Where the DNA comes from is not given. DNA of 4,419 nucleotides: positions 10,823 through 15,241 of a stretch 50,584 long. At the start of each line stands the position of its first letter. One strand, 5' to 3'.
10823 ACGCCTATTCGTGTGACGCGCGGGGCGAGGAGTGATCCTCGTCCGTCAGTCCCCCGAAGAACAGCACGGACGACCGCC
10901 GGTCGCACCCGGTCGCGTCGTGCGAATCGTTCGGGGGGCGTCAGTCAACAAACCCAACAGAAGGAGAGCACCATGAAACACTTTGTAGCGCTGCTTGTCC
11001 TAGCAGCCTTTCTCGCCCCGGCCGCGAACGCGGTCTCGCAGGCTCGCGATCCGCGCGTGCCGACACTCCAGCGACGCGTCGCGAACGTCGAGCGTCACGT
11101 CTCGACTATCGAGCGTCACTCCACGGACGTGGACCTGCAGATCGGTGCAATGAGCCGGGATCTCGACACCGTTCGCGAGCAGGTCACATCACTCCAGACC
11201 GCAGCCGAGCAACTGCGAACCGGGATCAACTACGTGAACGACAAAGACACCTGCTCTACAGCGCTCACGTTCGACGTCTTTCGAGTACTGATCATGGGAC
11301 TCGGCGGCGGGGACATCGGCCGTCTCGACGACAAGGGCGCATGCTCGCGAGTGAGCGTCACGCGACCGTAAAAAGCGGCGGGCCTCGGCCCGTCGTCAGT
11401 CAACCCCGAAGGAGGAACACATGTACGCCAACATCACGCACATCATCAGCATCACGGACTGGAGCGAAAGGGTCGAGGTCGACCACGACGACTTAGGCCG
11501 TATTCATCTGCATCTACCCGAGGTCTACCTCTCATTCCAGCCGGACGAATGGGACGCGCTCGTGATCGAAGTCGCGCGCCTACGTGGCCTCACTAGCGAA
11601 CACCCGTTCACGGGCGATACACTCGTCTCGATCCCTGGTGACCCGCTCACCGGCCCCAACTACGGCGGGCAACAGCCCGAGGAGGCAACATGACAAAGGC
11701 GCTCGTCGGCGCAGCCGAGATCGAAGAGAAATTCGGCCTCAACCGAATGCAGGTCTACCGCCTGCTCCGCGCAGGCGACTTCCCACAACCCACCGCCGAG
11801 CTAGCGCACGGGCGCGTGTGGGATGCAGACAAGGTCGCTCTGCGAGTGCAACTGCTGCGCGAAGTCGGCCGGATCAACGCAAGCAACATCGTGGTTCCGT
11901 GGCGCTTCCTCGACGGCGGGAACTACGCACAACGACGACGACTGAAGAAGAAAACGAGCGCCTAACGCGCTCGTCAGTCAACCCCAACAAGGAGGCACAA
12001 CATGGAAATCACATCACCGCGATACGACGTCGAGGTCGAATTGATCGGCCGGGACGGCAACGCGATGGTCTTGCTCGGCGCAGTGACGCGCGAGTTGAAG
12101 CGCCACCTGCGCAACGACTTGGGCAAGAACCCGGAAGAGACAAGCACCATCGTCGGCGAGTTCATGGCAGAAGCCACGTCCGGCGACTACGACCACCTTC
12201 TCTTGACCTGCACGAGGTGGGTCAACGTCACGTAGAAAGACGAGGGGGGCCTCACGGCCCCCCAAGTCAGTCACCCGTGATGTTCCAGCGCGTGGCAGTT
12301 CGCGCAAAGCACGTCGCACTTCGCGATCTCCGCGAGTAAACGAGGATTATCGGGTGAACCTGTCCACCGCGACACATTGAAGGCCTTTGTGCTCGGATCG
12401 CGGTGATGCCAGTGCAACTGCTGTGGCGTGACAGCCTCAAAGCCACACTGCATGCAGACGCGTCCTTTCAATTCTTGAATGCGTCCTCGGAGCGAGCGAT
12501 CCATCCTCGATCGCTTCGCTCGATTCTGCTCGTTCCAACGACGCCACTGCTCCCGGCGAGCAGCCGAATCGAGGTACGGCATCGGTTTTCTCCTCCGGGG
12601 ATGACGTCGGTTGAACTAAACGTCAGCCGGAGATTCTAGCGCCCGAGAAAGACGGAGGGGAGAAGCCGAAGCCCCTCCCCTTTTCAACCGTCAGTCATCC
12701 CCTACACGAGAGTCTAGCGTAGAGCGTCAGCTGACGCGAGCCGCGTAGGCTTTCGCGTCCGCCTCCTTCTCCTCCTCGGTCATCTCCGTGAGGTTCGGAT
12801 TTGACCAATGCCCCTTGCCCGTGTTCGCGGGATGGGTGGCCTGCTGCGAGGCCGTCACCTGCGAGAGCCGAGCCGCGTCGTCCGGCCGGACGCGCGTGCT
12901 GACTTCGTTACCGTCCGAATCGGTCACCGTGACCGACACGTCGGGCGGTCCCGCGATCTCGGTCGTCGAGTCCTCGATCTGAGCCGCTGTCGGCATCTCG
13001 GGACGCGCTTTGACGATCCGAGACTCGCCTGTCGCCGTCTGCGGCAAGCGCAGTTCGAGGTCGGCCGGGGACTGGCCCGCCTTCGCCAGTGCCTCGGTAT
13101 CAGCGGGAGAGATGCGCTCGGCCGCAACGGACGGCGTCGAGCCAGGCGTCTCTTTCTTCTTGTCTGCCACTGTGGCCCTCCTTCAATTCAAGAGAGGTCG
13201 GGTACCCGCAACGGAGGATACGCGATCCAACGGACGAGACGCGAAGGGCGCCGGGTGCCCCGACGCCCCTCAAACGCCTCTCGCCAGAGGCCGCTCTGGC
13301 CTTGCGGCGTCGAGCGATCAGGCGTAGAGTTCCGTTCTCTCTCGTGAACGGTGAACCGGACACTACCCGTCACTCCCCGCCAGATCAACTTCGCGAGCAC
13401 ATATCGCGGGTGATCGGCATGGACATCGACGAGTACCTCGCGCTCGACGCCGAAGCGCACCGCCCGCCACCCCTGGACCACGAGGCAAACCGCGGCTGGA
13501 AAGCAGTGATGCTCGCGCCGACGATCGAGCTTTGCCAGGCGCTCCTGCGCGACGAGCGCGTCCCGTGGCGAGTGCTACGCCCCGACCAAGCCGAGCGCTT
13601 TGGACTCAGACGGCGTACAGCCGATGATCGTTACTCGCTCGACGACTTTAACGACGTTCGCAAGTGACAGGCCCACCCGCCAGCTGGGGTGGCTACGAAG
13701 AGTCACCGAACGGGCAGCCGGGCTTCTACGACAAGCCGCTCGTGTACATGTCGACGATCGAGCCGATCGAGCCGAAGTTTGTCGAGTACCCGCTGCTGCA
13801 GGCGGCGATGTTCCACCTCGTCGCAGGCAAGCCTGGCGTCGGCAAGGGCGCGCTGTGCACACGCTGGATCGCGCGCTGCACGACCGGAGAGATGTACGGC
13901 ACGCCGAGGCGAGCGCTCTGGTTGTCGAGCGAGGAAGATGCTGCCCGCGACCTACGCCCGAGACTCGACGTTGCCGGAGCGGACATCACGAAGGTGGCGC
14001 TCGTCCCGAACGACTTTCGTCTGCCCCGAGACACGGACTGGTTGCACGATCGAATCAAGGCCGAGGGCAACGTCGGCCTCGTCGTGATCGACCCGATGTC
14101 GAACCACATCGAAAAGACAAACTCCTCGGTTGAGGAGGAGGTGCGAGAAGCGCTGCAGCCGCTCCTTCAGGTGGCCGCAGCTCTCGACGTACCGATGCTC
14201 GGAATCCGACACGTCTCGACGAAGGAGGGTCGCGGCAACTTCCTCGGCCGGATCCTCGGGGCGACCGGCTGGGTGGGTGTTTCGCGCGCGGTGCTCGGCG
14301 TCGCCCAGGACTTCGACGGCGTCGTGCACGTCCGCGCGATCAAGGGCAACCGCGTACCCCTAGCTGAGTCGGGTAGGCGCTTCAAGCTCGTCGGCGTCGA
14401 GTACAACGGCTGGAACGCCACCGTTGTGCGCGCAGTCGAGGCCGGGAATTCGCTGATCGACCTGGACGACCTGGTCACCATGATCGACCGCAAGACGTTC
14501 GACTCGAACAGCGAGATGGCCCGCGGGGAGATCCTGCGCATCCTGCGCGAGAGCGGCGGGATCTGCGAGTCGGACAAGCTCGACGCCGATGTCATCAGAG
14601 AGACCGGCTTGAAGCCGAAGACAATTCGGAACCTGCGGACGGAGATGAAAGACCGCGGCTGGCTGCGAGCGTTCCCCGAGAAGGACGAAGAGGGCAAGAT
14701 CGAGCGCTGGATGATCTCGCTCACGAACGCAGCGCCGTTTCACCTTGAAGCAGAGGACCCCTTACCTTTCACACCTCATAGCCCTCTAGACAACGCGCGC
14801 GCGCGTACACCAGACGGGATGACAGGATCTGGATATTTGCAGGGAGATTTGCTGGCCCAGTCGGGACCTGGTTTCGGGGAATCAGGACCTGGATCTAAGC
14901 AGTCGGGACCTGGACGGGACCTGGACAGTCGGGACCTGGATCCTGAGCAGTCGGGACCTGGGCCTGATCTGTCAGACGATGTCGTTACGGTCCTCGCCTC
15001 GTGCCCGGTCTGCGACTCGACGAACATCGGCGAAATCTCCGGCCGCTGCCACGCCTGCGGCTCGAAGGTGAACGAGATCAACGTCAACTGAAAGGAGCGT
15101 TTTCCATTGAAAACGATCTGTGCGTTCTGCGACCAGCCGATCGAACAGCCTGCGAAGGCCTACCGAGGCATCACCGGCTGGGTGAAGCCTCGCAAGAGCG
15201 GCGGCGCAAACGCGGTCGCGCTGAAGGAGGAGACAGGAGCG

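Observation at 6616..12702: A covarying hairpin + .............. box + Shine-Dalgarno module is repeated 22 times through the early small-gene array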

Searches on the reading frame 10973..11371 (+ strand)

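Call 57: search_protein_families(library=pfam, max_evalue=0.01, proteins=[window:10973-11371:+])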
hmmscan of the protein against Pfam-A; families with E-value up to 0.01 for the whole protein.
window:10973-11371:+ (132 aa): 2 families
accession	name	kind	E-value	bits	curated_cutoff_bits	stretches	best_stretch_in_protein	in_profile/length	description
PF07889.17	DUF1664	-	0.00019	21.9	34.6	1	31-91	63-123/124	Protein of unknown function (DUF1664)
PF06103.16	DUF948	-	0.0016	19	37.2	1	5-89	8-88/89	Bacterial protein of unknown function (DUF948)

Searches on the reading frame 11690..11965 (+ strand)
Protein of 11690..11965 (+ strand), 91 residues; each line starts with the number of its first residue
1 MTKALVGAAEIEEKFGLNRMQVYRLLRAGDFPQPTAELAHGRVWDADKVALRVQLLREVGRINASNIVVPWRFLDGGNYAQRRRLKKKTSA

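Call 23: search_protein_families(library=pfam, max_evalue=0.01, proteins=[window:11690-11965:+])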
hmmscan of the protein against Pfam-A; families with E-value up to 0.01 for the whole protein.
window:11690-11965:+ (91 aa): 1 family
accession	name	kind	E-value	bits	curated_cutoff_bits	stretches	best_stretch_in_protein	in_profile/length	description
PF05930.18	Phage_AlpA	-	0.00011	22.4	21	1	8-34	6-32/51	Prophage CP4-57 regulatory protein (AlpA)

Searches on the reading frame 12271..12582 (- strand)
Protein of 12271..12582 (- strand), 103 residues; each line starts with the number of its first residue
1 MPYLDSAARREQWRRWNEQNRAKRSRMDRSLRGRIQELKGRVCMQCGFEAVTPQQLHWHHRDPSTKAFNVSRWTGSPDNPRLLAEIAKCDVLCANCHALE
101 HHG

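Call 23: search_protein_families(library=pfam, max_evalue=0.01, proteins=[window:12271-12582:-])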
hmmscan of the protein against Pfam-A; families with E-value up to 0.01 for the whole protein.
window:12271-12582:- (103 aa): 0 families

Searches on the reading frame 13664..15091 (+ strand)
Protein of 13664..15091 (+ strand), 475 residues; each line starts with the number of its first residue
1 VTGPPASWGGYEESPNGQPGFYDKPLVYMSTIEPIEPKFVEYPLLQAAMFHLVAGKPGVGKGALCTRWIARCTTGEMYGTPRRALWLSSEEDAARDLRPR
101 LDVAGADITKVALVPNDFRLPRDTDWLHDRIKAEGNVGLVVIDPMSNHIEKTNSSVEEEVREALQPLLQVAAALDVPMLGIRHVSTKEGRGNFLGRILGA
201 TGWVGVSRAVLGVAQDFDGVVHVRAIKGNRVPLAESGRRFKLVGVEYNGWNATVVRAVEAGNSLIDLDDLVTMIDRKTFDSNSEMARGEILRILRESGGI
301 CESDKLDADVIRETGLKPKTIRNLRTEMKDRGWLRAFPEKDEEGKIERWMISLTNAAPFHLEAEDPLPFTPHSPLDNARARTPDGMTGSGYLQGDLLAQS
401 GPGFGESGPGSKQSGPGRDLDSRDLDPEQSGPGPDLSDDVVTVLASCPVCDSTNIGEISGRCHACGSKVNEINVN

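Call 10: search_protein_families(library=phrogs, proteins=[window:13664-15091:+])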
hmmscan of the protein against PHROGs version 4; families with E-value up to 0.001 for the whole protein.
window:13664-15091:+ (475 aa): 2 families
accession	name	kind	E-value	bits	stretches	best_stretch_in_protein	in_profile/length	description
phrog_10729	-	DNA, RNA and nucleotide metabolism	2e-10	40.5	1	50-218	405-580/722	DNA polymerase/primase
phrog_3123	-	unknown function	4.1e-06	26.6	1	121-201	443-524/583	-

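Call 23: search_protein_families(library=pfam, max_evalue=0.01, proteins=[window:13664-15091:+])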
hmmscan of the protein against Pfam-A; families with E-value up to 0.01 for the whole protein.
window:13664-15091:+ (475 aa): 2 families
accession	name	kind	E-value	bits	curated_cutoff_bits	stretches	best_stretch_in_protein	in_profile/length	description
PF13481.12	AAA_25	-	4.9e-19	69.2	27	1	43-185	28-191/195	AAA domain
PF03796.21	DnaB_C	-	0.0032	17.3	27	0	46-101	17-67/255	DnaB-like helicase C terminal domain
